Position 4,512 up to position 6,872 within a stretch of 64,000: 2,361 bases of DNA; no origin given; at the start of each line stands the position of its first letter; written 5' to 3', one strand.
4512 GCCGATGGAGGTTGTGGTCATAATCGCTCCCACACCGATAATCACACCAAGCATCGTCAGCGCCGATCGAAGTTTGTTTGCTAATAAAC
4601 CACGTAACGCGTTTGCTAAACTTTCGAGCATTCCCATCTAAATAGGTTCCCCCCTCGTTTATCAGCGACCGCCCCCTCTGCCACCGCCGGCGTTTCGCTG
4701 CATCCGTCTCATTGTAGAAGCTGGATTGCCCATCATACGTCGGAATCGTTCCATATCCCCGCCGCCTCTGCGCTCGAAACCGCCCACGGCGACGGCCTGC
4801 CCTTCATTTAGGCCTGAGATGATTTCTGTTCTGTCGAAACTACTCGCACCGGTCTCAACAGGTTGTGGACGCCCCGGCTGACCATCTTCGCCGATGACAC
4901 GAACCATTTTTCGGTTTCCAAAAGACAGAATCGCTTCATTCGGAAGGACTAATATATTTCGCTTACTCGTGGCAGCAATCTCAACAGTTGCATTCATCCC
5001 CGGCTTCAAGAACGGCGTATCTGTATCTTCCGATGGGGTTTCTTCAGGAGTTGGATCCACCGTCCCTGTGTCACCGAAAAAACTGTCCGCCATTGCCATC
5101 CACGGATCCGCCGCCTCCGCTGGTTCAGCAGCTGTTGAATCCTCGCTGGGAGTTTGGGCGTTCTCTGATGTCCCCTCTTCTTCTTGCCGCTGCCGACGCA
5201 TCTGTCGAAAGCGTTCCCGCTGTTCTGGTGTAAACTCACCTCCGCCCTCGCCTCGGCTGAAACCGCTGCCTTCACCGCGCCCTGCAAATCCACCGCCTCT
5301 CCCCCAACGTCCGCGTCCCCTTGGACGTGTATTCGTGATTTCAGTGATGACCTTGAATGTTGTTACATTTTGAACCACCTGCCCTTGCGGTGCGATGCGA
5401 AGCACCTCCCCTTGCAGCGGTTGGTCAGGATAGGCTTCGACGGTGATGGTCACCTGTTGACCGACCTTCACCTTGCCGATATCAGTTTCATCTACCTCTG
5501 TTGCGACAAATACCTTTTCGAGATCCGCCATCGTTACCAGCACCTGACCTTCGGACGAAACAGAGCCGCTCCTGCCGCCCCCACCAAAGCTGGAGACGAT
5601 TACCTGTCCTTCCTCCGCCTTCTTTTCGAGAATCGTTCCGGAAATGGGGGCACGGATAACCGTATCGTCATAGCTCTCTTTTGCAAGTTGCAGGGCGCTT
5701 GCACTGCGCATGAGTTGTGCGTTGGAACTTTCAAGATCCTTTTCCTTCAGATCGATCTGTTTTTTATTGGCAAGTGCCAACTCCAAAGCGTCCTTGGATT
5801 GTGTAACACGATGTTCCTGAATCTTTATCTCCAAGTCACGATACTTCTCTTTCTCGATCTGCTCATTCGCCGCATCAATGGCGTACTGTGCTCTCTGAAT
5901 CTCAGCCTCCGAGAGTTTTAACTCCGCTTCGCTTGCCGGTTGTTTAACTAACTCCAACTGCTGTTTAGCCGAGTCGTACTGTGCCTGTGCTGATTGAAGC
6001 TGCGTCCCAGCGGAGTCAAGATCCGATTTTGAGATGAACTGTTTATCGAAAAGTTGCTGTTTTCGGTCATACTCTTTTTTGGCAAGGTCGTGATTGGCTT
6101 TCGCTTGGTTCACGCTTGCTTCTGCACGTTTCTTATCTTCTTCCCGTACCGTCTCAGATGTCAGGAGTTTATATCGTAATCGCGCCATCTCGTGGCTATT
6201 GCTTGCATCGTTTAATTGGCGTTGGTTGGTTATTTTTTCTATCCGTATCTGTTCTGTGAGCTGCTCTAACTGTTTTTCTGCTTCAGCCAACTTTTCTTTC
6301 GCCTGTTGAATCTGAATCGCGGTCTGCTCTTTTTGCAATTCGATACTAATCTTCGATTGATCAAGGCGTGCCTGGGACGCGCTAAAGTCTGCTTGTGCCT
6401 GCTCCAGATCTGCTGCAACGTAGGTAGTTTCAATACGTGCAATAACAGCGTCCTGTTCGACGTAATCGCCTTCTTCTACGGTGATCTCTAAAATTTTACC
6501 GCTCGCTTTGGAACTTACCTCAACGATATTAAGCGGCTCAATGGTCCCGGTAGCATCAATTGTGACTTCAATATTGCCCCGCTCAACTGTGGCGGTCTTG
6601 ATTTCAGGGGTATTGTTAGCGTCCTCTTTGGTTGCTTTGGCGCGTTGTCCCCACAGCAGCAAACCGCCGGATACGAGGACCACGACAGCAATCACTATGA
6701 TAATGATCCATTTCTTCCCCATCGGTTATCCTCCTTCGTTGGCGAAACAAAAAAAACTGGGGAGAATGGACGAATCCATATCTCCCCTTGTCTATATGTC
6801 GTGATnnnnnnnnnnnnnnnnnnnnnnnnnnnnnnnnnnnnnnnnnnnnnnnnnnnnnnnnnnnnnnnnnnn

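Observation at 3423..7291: LTXXQ protein - HlyD adaptor - MacB-type permease cluster lacking an ATPase; adaptor carries an RG-rich/acidic insertion with an embedded Spy/CpxP-like motif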

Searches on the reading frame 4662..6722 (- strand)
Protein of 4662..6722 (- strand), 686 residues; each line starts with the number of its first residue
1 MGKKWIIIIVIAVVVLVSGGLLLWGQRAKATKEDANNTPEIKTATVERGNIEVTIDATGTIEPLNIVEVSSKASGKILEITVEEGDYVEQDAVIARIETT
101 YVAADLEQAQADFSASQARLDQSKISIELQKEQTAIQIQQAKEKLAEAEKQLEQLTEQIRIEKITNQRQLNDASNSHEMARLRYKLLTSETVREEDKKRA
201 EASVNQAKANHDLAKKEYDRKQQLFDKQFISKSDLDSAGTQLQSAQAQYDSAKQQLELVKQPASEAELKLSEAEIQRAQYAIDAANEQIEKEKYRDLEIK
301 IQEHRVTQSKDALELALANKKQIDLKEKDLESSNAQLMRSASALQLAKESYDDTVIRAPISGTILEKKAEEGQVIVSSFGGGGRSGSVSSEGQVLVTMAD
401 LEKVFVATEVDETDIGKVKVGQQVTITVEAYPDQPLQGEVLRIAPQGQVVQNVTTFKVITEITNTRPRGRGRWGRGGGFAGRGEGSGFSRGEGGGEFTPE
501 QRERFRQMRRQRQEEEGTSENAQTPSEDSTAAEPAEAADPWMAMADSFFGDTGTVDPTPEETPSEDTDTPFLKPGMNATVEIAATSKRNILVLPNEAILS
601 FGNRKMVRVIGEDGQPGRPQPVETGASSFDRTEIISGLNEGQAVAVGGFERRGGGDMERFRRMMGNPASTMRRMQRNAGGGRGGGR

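Call 3: search_protein_families(library=pfam, proteins=[window:4662-6722:-], max_evalue=0.01)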
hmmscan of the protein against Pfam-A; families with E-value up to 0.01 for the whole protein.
window:4662-6722:- (686 aa): 5 families
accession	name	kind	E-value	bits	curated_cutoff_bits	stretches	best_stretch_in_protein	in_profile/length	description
PF16576.10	HlyD_D23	-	1.5e-16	60.8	30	2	384-465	125-204/214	Barrel-sandwich domain of CusB or HlyD membrane-fusion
PF13437.12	HlyD_3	-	3e-15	57.3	22.2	1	355-465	1-96/106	HlyD family secretion protein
PF13533.13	Biotin_lipoyl_2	-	2.3e-06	27.7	29.8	1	67-98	1-32/32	Biotin-lipoyl like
PF02321.23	OEP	-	0.00023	21.5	22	1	199-258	118-177/187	Outer membrane efflux protein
PF00364.28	Biotin_lipoyl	-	0.0018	18.5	22.1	1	67-97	43-73/73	Biotin-requiring enzyme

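Call 4: search_protein_families(library=ncbifam, proteins=[window:4662-6722:-], max_evalue=0.01)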
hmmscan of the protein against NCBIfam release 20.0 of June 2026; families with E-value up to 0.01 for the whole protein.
window:4662-6722:- (686 aa): 24 families
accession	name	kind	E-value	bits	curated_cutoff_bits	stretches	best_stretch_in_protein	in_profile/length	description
TIGR01730.1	RND_mfp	subfamily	2.9e-43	148.1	94.9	4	42-157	2-123/322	efflux RND transporter periplasmic adaptor subunit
NF008606.0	PRK11578.1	equivalog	8.1e-31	107.5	342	3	301-465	136-284/371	macrolide transporter subunit MacA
NF002939.0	PRK03598.1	equivalog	1.4e-29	103.3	393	3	168-288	82-201/332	secretion protein HlyD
TIGR00999.1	8a0102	subfamily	1e-27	97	319.3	3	266-464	20-186/271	CzcB/NccB family metal efflux transporter periplasmic adaptor subunit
TIGR02971.1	heterocyst_DevB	subfamily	5.6e-26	91.7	129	3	294-446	144-281/327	ABC exporter membrane fusion protein, DevB family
NF007785.0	PRK10476.1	equivalog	3.7e-23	81.9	376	3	312-443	165-284/347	multidrug transporter subunit MdtN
TIGR00998.1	8a0101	subfamily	6e-23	81.3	390.8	3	306-445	155-283/334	EmrA/EmrK family multidrug efflux transporter periplasmic adaptor subunit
TIGR01843.1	type_I_hlyD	subfamily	2e-16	60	208.65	2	49-285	25-247/422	HlyD family type I secretion periplasmic adaptor subunit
NF007362.0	PRK09859.1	equivalog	2e-14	53.5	738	1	16-151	11-152/385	multidrug transporter subunit MdtE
NF038010.1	ABC_adapt_DarC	equivalog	2.4e-14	52.9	450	2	3-175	12-184/417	darobactin export ABC transporter periplasmic adaptor subunit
NF033138.2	RND-peri-MexC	equivalog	1.2e-13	51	625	2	25-128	21-125/375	MexC family multidrug efflux RND transporter periplasmic adaptor subunit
NF007303.0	PRK09783.1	subfamily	5.2e-13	48.2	390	1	570-649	312-389/414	copper/silver efflux system membrane fusion protein CusB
NF011604.1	PRK15030.1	equivalog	3.1e-10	39.6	765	1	10-136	9-135/397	multidrug efflux RND transporter periplasmic adaptor subunit AcrA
NF008589.1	PRK11556.1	equivalog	2.6e-09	36.5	391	1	29-128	47-146/392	MdtA/MuxA family multidrug efflux RND transporter periplasmic adaptor subunit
NF045680.1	DiMtlExpIhpB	equivalog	3e-09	36.3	450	1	356-464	140-233/326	divalent metal ion exporter adaptor subunit IhpB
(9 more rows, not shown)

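Call 8: find_encoding_contigs(protein=window:4662-6722:-, flank=10000, max_places=6)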
Protein window:4662-6722:- (686 aa): 2 contigs read that carry it; 1 place shown.
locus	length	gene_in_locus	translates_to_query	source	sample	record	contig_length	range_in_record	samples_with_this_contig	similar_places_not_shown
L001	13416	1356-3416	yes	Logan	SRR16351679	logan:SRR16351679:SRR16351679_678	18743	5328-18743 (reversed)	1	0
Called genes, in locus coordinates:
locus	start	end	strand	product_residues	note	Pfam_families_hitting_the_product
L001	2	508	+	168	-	?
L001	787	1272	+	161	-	-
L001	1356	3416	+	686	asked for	PF25917:BSH_RND, PF25973:BSH_CzcB (weak), PF25881:HH_YBHG, PF25876:HH_MFP_RND, PF25893:HH_CzcB, PF25954:Beta-barrel_RND_2 (weak), PF25990:Beta-barrel_YknX, PF25975:CzcB_C (weak), +2 more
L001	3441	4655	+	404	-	PF12704:MacB_PCD, PF02687:FtsX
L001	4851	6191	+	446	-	PF13432:TPR_16 (weak), PF14559:TPR_19, PF26549:Tricorn_N, PF07676:PD40 (weak), PF26549:Tricorn_N, PF26550:Tricorn_2nd, PF26549:Tricorn_N, PF07676:PD40, +5 more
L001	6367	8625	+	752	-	PF19313:DUF5916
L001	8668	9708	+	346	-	-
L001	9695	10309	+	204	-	PF01947:Rv2949c-like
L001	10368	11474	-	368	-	PF01168:Ala_racemase_N, PF14031:D-ser_dehydrat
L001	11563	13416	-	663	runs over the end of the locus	PF00920:ILVD_EDD_N, PF24877:ILV_EDD_C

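Call 9: find_homologous_proteins(query=window:4662-6722:-)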
Query window:4662-6722:- (686 aa): 1663 proteins with E <= 0.001 among 8000 candidates; the best 120 are listed.
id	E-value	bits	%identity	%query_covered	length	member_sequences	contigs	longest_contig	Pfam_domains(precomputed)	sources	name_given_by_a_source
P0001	0.0e+0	1462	100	100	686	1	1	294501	PF25973.1,PF25984.1,PF25876.1,PF25881.1,PF25893.1,PF25990.1,PF25917.1,PF25997.1,PF25975.1,PF25954.1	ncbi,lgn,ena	-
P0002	0.0e+0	1431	98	100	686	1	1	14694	PF25973.1,PF25876.1,PF25881.1,PF25893.1,PF25990.1,PF25917.1,PF25997.1,PF25954.1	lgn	-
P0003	0.0e+0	1426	97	100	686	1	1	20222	PF25973.1,PF25876.1,PF25881.1,PF25893.1,PF25990.1,PF25917.1,PF25997.1,PF25954.1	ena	-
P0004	0.0e+0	1424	98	100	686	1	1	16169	PF25973.1,PF26002.1,PF25876.1,PF25881.1,PF25893.1,PF25990.1,PF25917.1,PF25997.1,PF25975.1,PF25954.1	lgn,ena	-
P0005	0.0e+0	1422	97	100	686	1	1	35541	PF25973.1,PF25876.1,PF25881.1,PF25893.1,PF25990.1,PF25917.1,PF25997.1,PF25975.1,PF25954.1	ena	-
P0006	0.0e+0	1421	97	100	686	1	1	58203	PF25973.1,PF25876.1,PF25881.1,PF25893.1,PF25990.1,PF25917.1,PF25997.1,PF25975.1,PF25954.1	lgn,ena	-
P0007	0.0e+0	1418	97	100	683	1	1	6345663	PF25973.1,PF25876.1,PF25881.1,PF25893.1,PF25990.1,PF25917.1,PF25975.1,PF25954.1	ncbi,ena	-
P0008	0.0e+0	1415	97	100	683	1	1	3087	PF25973.1,PF25876.1,PF25881.1,PF25893.1,PF25990.1,PF25917.1,PF25997.1,PF25975.1,PF25954.1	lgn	-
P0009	0.0e+0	1411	97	100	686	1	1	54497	PF25973.1,PF26002.1,PF25876.1,PF25881.1,PF25893.1,PF25990.1,PF25917.1,PF25975.1,PF25954.1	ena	-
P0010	0.0e+0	1405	96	100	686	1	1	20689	PF25973.1,PF26002.1,PF25876.1,PF25881.1,PF25893.1,PF25990.1,PF25917.1,PF25997.1,PF25975.1,PF25954.1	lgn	-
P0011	0.0e+0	1371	94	99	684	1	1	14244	PF25973.1,PF25984.1,PF25876.1,PF25881.1,PF25893.1,PF25990.1,PF25917.1,PF25975.1,PF25954.1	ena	-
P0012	0.0e+0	1369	95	100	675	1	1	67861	PF25973.1,PF25876.1,PF25881.1,PF25893.1,PF25990.1,PF25917.1,PF25975.1,PF25954.1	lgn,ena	-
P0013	0.0e+0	1330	91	99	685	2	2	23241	PF25973.1,PF25876.1,PF25881.1,PF25893.1,PF25990.1,PF25917.1,PF25954.1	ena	-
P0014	0.0e+0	1316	90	99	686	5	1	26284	PF25973.1,PF25876.1,PF25881.1,PF25893.1,PF25990.1,PF25917.1,PF25954.1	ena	-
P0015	0.0e+0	1314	90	99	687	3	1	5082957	PF25973.1,PF25876.1,PF25881.1,PF25893.1,PF25990.1,PF25917.1,PF25885.1,PF25954.1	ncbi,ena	-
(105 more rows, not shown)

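Call 11: find_related_loci(query=window:4662-6722:-, collection=genome_contigs, flank=10000)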
Query window:4662-6722:- (686 aa) in genome_contigs; peptide patterns used: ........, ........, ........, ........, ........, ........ (x = any residue, [..] = any of these).
176 stretches matched a pattern; 25 encode a relative of the query (tblastn E <= 1e-3); 23 distinct loci.
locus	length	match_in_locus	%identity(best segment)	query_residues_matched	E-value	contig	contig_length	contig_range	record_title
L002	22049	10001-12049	97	1-686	0e+0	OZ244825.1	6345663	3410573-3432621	MAG: Candidatus Poribacteria bacterium isolate 9ee73198-b11f-455e-92bc-43fc746e3fb5 genome assembly, chromosome: 1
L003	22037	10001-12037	90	1-678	0e+0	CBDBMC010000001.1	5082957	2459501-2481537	MAG: Candidatus Poribacteria bacterium isolate ca8204a3-33b7-44e1-a19a-5b07964ae9a8 genome assembly, contig: contig_1, w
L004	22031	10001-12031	83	1-678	0e+0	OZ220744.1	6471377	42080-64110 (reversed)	MAG: Candidatus Poribacteria bacterium isolate 67f587a8-c379-43ee-8694-439c00dbce40 genome assembly, chromosome: 1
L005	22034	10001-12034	82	1-678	0e+0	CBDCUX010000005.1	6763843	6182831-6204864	MAG: Candidatus Poribacteria bacterium isolate e6ba5316-27cc-4a72-bad8-a94c688688a0 genome assembly, contig: contig_5, w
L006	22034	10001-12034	90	1-678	0e+0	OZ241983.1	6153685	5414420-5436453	MAG: Candidatus Poribacteria bacterium isolate 364a25e6-8d4f-453a-8db8-f2b726c437a0 genome assembly, chromosome: 1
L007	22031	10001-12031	83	1-677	0e+0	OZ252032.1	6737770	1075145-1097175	MAG: Candidatus Poribacteria bacterium isolate aa3f26ad-70d9-470a-add4-ad97223fdacd genome assembly, chromosome: 1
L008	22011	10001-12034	83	1-678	0e+0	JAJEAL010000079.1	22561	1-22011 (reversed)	MAG: Candidatus Poribacteria bacterium isolate jk18x7bins.5 k141_1129414, whole genome shotgun sequence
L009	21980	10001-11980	83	1-671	0e+0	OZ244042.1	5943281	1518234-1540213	MAG: Candidatus Poribacteria bacterium isolate 82c2f847-b3a6-4516-8f18-366283cf6473 genome assembly, chromosome: 1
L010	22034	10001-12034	84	1-678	0e+0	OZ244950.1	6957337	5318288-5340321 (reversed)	MAG: Candidatus Poribacteria bacterium isolate 1741874c-865a-47cd-958f-7fa2b3d0eca7 genome assembly, chromosome: 1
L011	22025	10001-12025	83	1-675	0e+0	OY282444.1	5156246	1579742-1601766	MAG: uncultured Poribacteria bacterium genome assembly, chromosome: 1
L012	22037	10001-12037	86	1-678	0e+0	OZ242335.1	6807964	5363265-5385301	MAG: Candidatus Poribacteria bacterium isolate 0e18bbbf-3c5b-4f4e-9be4-718f64127597 genome assembly, chromosome: 1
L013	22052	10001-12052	85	1-678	0e+0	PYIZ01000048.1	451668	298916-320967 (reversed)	MAG: Candidatus Poribacteria bacterium isolate PCPOR2b Ga0206366_148, whole genome shotgun sequence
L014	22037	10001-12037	87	1-678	0e+0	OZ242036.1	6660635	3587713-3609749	MAG: Candidatus Poribacteria bacterium isolate 54b3e0b4-8990-4cd1-959a-c9693763f33b genome assembly, chromosome: 1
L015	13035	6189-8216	78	1-677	0e+0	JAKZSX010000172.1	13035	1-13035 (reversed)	MAG: Candidatus Poribacteria bacterium isolate Langseth_MAG_00044 Langseth_MAG_00044_000000000172, whole genome shotgun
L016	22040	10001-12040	79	1-679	0e+0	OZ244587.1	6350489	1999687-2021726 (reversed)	MAG: Candidatus Poribacteria bacterium isolate 01ec1ce0-d2a5-493a-a37f-f7455bcb6da2 genome assembly, chromosome: 1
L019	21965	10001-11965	63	1-670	0e+0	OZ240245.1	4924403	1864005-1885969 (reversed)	MAG: Candidatus Poribacteria bacterium isolate dca23892-4e13-4299-a543-0851fd76b4fe genome assembly, chromosome: 1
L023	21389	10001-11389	69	3-466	0e+0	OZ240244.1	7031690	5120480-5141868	MAG: Candidatus Poribacteria bacterium isolate 530b1872-db39-4376-9dde-5bfc35f27194 genome assembly, chromosome: 1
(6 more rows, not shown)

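Call 56: search_protein_families(library=pfam, proteins=[L019:9214-9714:+, L023:9354-9854:+], max_evalue=1)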
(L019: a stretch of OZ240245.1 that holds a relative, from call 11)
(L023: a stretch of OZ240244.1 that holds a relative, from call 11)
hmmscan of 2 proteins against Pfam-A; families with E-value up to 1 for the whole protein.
L019:9214-9714:+ (166 aa): 2 families
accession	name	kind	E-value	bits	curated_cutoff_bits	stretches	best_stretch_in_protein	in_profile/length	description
PF05285.17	SDA1_dom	-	0.029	15.3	27.8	1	111-155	55-101/151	SDA1, conserved domain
PF16231.10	DUF4890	-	0.096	13.7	29.7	1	96-143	65-107/109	Domain of unknown function (DUF4890)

L023:9354-9854:+ (166 aa): 5 families
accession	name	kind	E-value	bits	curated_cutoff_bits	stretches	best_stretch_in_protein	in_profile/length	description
PF07172.16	GRP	-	0.00036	21.5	30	1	143-164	47-64/90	Glycine rich protein family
PF10961.13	SelK_SelG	-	0.0088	17.1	23.3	1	100-163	15-73/86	Selenoprotein SelK_SelG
PF08898.15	DUF1843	-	0.0097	16.9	23.3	1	93-118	6-31/52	Domain of unknown function (DUF1843)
PF06050.19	HGD-D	-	0.062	13.3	28.4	1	66-135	112-183/342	2-hydroxyglutaryl-CoA dehydratase, D-component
PF02138.23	Beach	-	0.17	11.7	26.8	1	60-105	208-253/276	Beige/BEACH domain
